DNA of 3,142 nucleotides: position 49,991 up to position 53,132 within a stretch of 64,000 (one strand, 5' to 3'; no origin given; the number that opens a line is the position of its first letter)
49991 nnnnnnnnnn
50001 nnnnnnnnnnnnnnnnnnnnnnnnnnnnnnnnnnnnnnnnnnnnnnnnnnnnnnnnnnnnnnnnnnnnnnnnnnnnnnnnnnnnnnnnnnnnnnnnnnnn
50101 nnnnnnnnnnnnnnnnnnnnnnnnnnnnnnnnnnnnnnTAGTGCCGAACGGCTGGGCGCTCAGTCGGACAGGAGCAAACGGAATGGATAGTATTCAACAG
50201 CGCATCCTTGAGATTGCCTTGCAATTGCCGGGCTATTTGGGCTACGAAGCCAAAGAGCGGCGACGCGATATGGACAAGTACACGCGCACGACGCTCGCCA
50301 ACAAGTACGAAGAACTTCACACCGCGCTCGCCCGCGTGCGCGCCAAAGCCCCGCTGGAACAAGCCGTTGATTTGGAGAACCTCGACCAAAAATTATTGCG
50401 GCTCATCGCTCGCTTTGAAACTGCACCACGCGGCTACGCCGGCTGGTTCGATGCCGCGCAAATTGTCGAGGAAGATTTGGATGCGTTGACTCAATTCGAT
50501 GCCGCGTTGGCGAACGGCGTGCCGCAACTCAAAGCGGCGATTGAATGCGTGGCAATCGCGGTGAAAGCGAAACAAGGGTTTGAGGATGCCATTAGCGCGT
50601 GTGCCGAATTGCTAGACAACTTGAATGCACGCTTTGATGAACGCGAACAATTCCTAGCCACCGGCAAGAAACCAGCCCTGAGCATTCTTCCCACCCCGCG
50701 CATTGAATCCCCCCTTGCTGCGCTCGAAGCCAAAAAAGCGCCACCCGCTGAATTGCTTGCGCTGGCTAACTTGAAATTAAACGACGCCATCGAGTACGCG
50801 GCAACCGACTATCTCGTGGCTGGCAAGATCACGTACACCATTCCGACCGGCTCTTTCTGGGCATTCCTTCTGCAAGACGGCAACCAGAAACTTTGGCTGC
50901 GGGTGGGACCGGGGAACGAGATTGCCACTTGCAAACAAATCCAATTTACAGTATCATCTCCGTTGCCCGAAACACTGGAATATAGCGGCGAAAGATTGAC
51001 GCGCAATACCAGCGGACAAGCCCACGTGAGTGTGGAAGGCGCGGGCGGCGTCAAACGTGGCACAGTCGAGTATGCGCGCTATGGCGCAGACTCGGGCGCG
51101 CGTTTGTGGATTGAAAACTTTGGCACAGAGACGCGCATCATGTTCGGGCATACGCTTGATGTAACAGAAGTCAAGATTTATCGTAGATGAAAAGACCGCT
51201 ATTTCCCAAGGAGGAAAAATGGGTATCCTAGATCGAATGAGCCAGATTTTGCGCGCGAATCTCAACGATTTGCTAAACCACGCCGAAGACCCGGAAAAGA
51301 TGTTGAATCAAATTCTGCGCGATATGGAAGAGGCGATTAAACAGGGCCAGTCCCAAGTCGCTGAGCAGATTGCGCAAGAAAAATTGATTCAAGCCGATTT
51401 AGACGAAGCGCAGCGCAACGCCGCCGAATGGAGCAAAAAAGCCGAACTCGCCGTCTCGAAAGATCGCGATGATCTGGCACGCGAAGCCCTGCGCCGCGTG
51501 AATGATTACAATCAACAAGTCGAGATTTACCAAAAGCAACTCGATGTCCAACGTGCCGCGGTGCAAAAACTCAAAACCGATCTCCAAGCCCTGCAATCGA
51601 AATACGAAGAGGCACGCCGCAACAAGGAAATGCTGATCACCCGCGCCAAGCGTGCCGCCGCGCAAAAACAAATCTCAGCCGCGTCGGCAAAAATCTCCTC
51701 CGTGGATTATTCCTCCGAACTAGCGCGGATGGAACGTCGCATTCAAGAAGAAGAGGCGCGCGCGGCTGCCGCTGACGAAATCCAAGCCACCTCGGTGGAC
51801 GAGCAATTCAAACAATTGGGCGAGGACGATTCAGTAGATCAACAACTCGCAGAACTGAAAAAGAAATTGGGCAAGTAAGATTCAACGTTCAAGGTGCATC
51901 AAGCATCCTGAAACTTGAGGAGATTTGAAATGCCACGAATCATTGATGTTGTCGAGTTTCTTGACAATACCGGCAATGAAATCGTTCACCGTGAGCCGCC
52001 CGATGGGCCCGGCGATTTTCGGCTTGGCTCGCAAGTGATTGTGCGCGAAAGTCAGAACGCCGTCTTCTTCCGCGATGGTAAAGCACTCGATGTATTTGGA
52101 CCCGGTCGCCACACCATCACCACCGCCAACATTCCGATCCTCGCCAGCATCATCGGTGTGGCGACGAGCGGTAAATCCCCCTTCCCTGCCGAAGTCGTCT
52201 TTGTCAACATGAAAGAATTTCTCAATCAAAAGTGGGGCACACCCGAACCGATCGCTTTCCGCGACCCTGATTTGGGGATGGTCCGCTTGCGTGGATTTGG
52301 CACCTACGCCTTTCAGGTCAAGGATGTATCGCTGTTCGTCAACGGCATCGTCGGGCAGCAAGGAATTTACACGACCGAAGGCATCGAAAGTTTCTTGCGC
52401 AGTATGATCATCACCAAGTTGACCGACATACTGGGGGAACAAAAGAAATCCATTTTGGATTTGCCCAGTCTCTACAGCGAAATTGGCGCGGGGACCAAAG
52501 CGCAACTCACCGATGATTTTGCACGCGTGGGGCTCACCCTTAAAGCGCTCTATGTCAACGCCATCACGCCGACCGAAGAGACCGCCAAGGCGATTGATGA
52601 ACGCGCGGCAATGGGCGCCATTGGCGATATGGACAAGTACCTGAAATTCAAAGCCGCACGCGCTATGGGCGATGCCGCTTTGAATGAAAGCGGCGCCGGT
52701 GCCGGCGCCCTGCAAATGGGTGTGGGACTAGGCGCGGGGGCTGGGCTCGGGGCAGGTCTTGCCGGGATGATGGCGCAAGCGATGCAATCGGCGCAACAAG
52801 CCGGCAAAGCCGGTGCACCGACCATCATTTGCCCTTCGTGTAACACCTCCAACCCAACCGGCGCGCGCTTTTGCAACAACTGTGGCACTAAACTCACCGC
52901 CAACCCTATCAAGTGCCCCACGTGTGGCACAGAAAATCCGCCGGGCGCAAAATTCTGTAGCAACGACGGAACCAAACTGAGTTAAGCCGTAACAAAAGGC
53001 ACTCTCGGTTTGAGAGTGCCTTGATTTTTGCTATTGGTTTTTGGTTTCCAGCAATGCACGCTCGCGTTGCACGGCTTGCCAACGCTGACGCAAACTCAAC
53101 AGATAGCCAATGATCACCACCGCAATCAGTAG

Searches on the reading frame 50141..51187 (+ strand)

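Call 30: search_protein_families(library=pfam, proteins=[window:50141-51187:+], max_evalue=0.001)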
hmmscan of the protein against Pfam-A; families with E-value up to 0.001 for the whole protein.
window:50141-51187:+ (349 aa): 1 family
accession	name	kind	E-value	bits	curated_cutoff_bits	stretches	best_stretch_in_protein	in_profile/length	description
PF13785.11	DUF4178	-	2.5e-18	67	25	1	213-340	2-135/136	Domain of unknown function (DUF4178)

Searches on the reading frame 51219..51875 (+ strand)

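Call 30: search_protein_families(library=pfam, proteins=[window:51219-51875:+], max_evalue=0.001)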
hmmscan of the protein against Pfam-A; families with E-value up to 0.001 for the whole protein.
window:51219-51875:+ (219 aa): 1 family
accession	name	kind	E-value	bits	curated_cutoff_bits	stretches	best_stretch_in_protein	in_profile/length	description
PF04012.17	PspA_IM30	-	1.8e-50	172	33.9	1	2-218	1-219/220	PspA/IM30 family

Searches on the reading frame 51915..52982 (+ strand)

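Call 30: search_protein_families(library=pfam, proteins=[window:51915-52982:+], max_evalue=0.001)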
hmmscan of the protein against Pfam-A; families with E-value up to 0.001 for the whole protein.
window:51915-52982:+ (356 aa): 7 families
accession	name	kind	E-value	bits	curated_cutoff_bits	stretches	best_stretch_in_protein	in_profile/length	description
PF13421.11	Band_7_1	-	9.7e-56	189.2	24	1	35-234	11-210/211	SPFH domain-Band 7 family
PF13240.11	Zn_Ribbon_1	-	3.3e-14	52.6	25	2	306-327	2-23/23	zinc-ribbon domain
PF01145.31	Band_7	-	1.8e-13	51.3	23.6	1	42-252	2-174/176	SPFH domain / Band 7 family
PF12773.13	DZR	-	3.2e-11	43.7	27.3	1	306-350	1-43/45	Double zinc ribbon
PF24463.1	DUF7577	-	6.7e-10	38.8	28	2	332-350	3-21/27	Domain of unknown function (DUF7577)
PF13248.11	Zn_ribbon_3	-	5.4e-07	29.3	27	1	303-327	2-26/26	zinc-ribbon domain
PF14952.11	zf-tcix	-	0.00039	20.4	31.2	0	333-350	12-29/42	Putative treble-clef, zinc-finger, Zn-binding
